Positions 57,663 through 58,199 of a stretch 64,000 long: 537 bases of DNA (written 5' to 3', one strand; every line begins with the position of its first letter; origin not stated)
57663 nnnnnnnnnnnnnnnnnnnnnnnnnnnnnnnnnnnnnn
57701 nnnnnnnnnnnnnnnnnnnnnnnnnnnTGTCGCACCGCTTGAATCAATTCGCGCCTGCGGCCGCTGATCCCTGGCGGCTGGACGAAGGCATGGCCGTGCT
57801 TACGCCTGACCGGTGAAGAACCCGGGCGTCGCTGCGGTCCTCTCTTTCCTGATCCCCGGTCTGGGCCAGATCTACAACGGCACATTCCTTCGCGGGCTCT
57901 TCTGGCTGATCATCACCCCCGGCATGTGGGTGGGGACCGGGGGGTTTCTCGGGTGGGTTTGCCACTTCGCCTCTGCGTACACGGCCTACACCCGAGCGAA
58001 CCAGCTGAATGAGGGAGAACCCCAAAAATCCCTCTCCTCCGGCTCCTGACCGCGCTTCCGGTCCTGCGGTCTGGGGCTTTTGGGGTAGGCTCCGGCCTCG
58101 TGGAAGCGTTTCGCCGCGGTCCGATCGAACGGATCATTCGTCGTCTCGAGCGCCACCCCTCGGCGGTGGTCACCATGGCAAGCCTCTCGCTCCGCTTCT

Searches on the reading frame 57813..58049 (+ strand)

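Call 22: search_protein_families(library=pfam, proteins=[window:57813-58049:+], max_evalue=0.01)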
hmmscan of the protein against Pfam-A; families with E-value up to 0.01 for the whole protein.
window:57813-58049:+ (78 aa): 2 families
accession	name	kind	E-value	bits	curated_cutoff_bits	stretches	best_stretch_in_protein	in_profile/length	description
PF18935.5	DUF5683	-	2.1e-07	31.5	26.7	1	2-69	3-63/151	Family of unknown function (DUF5683)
PF20382.3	DUF6677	-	0.00065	20.7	24.3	1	6-41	1-36/116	Family of unknown function (DUF6677)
